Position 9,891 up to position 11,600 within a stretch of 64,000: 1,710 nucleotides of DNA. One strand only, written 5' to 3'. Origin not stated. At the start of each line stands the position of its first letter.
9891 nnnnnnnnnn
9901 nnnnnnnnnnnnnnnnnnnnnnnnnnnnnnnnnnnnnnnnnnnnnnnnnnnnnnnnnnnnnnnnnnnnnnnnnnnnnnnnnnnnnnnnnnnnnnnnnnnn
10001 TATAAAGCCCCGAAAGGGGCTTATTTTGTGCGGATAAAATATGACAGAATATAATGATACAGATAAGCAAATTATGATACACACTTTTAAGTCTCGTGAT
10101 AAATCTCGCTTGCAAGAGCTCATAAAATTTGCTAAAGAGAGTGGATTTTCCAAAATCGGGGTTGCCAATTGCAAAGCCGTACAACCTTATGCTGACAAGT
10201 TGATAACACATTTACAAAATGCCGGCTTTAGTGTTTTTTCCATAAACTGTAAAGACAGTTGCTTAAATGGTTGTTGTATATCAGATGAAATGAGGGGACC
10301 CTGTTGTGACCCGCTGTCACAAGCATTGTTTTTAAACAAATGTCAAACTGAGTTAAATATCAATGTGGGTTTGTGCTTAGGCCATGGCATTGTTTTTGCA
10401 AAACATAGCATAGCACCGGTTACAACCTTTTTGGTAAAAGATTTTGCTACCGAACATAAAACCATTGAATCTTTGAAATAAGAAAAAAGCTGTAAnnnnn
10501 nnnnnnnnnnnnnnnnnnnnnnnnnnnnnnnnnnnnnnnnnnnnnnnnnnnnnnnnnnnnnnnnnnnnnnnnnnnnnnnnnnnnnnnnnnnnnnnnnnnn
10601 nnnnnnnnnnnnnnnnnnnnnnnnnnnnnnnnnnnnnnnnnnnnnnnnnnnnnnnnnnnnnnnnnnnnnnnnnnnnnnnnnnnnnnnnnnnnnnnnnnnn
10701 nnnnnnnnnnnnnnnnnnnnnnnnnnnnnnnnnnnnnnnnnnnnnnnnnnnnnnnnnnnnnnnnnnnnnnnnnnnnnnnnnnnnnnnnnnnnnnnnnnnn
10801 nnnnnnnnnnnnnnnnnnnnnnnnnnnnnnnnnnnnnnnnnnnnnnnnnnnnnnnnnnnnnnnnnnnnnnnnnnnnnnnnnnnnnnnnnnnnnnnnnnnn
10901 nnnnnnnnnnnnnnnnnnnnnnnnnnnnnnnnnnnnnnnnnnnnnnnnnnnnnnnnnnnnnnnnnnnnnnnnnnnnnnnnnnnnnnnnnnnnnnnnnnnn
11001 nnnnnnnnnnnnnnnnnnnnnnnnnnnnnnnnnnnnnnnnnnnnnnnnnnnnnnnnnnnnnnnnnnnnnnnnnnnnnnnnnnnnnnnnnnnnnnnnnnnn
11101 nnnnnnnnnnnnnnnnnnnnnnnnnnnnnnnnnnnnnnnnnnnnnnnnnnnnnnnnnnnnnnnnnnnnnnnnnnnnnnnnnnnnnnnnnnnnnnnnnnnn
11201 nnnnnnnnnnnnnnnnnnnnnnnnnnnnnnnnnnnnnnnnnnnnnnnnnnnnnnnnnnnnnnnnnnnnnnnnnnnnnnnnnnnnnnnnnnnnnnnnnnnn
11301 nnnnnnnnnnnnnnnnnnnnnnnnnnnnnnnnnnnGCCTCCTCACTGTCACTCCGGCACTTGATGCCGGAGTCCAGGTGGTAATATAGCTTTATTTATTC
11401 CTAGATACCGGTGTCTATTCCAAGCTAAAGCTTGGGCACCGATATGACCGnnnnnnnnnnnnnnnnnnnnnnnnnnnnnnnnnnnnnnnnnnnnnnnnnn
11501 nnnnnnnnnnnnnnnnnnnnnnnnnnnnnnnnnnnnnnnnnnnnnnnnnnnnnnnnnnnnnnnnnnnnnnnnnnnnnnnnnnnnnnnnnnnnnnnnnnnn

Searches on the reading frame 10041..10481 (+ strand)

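Call 59: search_protein_families(library=pfam, proteins=[window:10041-10481:+], max_evalue=0.01)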
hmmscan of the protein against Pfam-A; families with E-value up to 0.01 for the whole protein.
window:10041-10481:+ (146 aa): 1 family
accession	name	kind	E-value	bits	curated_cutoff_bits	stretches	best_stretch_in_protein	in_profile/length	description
PF08901.16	DUF1847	-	1.6e-29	102.9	25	1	19-130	38-157/157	Protein of unknown function (DUF1847)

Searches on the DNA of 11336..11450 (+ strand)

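Call 79: build_rna_model(alignment_id=A3, structure=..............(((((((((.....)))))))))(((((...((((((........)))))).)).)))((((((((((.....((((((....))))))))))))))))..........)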
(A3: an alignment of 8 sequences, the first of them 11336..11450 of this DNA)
Model R1 built from alignment A3 (8 sequences, 123 columns); structure: as given.
model positions 115; base pairs 36; branch points 2; effective number of sequences 0.76; information 0.589 bits per position. Calibrated on 0.2 Mb of random sequence (short: E-values are rough).
structure used (alignment columns):
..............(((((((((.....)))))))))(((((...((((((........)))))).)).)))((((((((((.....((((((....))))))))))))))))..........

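Call 80: search_with_rna_model(model_id=R1, sources=[window, L002, L003, L011, L013, L015, L017, L019, L021, L023, L025, L026, L029, L031, L032, L034, L035], max_evalue=1)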
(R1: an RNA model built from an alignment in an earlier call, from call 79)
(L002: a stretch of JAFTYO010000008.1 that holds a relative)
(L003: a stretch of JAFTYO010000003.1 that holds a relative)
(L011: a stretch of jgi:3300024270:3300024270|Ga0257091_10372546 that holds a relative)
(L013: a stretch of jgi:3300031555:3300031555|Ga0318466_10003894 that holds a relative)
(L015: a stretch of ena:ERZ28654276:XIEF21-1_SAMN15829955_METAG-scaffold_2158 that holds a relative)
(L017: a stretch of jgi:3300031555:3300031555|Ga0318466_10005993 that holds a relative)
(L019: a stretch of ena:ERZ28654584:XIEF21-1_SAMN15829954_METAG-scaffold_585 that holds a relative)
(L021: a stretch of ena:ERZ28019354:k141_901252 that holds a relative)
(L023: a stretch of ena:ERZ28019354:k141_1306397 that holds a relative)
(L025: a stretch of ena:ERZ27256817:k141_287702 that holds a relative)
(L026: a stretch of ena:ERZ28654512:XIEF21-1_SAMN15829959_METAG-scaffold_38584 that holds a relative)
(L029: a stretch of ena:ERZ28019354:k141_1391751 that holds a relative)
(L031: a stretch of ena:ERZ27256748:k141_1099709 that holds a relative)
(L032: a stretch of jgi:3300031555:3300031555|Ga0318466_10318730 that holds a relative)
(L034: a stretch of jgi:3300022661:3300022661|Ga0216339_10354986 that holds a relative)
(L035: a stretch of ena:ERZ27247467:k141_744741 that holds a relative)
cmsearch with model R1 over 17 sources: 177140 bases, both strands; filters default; matches with E-value up to 1: 24.
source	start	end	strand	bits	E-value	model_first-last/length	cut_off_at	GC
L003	3992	4106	-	143.8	9.8e-33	1-115/115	no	0.5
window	22618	22732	+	141.7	3.1e-32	1-115/115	no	0.5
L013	1151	1265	+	138.4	2e-31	1-115/115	no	0.5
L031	232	346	-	137.5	3.3e-31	1-115/115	no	0.5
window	53743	53859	+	136.1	7.1e-31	1-115/115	no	0.49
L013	1331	1447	+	131.6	8.7e-30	1-115/115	no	0.47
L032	1983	2098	+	130.6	1.5e-29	1-115/115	no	0.48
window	11336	11450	+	129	3.8e-29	1-115/115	no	0.5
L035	491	586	+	88.2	3e-19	1-95/115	3'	0.47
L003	3983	4097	+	60.4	1.6e-12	1-115/115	no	0.5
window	22627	22741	-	57.9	6.5e-12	1-115/115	no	0.5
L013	1160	1274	-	56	1.8e-11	1-115/115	no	0.5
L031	223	337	+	53.9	6.1e-11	1-115/115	no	0.5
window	53752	53868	-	52.3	1.5e-10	1-115/115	no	0.49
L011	1641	1698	+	51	3e-10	1-56/115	3'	0.48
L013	1340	1456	-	46.4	3.8e-09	1-115/115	no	0.46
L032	1992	2107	-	45.1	8e-09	1-115/115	no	0.47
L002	6990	7075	-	39.5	1.8e-07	1-115/115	no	0.52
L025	1028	1120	+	26.2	0.0003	1-115/115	no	0.38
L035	500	582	-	24.3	0.00087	1-115/115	no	0.47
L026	15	138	-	20.5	0.0074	1-115/115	no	0.35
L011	1650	1698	-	19.7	0.011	51-115/115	5'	0.47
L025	1121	1245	+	15.1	0.15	1-115/115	no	0.43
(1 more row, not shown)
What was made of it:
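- Checked: A covariance model built from full copies finds exactly three window hits: 22618-22732 (141.7 bits), 53743-53859 (136.1) and 11336-11450 (129.0) (call 80).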

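Call 81: search_with_rna_model(model_id=R1, sources=[L026, L025, L002], max_evalue=1, show_alignments=4, filters=off)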
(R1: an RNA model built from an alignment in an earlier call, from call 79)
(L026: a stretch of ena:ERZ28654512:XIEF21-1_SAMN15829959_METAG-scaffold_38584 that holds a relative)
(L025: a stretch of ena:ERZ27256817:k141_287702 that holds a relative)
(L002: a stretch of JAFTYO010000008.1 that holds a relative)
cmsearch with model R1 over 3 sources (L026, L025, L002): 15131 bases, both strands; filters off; matches with E-value up to 1: 8.
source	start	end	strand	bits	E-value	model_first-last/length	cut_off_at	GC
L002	6990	7075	-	39.5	1.5e-08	1-115/115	no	0.52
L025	1028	1120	+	26.2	2.6e-05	1-115/115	no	0.38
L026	15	138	-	20.5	0.00062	1-115/115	no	0.35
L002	7025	7118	+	18.9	0.0015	1-115/115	no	0.46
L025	1121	1245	+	15.2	0.012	1-115/115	no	0.43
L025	1006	1129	-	13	0.04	1-115/115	no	0.33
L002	6287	6370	-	9.5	0.3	1-115/115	no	0.27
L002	5317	5409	-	7.8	0.76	1-115/115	no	0.34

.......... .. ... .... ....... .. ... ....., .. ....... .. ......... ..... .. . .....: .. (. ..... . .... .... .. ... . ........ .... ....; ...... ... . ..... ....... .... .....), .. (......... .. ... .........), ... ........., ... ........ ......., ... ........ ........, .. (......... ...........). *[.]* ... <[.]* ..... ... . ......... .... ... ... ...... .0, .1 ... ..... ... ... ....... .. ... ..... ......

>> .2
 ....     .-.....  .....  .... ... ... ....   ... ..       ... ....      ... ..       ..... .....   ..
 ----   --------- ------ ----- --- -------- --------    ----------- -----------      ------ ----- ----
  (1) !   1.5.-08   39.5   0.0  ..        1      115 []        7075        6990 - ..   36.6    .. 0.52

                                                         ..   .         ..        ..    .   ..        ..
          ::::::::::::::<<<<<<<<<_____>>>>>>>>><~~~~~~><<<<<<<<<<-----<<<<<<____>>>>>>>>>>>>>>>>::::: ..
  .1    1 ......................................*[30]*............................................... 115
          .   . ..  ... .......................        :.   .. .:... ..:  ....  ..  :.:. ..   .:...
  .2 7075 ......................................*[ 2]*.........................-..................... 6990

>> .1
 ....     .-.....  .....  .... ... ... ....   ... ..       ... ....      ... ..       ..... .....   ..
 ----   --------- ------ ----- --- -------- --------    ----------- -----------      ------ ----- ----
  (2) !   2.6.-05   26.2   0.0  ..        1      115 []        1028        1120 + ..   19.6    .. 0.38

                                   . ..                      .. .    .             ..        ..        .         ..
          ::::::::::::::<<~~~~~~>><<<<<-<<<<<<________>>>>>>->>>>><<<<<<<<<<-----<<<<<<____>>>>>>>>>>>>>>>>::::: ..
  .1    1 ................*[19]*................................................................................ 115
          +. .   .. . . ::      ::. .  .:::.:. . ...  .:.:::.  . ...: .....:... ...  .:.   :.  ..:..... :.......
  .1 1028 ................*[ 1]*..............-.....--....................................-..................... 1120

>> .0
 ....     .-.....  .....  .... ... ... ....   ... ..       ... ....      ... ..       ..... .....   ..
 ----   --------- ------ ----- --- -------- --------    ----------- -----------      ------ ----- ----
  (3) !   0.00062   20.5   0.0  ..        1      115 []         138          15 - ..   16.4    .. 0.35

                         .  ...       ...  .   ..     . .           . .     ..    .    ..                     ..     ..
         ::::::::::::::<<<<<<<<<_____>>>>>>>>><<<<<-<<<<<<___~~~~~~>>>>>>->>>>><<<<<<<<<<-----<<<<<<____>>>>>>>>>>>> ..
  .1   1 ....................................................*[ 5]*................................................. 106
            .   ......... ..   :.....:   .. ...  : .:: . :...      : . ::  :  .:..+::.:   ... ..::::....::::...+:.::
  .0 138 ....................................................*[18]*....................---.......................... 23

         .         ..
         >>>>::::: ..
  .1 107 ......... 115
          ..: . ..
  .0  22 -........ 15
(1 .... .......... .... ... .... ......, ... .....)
